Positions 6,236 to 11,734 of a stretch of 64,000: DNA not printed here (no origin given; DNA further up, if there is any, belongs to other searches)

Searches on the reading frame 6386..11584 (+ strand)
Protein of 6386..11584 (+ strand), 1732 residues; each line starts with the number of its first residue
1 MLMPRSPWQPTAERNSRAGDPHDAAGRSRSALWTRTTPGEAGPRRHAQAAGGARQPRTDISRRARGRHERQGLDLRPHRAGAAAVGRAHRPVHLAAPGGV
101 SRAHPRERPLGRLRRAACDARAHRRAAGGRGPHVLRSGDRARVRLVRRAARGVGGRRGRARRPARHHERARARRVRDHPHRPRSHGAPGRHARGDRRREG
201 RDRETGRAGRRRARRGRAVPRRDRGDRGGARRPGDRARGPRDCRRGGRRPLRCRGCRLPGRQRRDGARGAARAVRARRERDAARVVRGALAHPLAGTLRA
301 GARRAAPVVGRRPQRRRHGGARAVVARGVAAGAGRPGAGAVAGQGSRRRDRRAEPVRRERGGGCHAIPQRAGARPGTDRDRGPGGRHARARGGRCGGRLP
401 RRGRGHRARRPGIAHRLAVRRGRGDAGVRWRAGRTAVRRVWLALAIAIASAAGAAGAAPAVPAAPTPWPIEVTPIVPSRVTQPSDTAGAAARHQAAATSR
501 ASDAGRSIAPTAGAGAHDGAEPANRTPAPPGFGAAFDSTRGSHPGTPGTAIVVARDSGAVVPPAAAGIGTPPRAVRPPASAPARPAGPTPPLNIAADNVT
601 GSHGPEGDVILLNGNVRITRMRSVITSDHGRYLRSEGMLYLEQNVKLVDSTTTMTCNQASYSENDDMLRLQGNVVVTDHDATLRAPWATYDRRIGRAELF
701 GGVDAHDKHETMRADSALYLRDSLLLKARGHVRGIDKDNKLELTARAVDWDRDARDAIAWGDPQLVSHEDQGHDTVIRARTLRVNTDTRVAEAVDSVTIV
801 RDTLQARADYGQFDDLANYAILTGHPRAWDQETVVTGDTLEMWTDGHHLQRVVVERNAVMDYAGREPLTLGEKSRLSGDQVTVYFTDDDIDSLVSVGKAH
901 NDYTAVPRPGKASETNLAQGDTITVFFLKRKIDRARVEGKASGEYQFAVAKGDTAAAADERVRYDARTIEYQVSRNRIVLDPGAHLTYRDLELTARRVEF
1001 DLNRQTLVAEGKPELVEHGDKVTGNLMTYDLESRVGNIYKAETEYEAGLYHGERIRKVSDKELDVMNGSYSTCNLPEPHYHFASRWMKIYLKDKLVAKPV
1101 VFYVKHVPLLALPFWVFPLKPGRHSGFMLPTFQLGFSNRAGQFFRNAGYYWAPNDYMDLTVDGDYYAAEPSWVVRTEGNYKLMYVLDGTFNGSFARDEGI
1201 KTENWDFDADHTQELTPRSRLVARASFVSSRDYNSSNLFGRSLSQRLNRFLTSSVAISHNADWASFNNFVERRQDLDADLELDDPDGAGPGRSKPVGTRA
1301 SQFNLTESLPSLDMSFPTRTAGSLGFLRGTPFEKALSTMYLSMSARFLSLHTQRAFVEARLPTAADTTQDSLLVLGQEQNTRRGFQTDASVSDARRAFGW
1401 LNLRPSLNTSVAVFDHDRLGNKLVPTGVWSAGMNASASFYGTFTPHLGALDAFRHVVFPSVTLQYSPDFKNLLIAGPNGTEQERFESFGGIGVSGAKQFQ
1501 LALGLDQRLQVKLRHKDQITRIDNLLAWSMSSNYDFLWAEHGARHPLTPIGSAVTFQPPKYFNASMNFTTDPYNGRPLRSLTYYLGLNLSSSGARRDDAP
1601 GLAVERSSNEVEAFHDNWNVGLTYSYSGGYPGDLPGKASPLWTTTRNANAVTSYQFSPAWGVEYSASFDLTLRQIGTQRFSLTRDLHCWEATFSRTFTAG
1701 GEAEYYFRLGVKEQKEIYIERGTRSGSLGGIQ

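Call 52: search_protein_families(library=pfam, proteins=[window:6386-11584:+], max_evalue=0.0001)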
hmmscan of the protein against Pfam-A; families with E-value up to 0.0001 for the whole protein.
window:6386-11584:+ (1732 aa): 4 families
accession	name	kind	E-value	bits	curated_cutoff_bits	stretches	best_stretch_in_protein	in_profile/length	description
PF19838.5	LptD_2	-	1e-49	170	22.5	1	1096-1573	2-464/464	LptD protein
PF03968.19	LptD_N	-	4.6e-15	56.3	20.4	0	606-692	19-109/113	LptA/(LptD N-terminal domain) LPS transport protein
PF13100.11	OstA_2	-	1.1e-08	35.4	21.2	1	596-723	9-137/158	OstA-like protein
PF06835.18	LptC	-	8.1e-07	29.3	21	0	623-706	85-173/175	Lipopolysaccharide-assembly, LptC-related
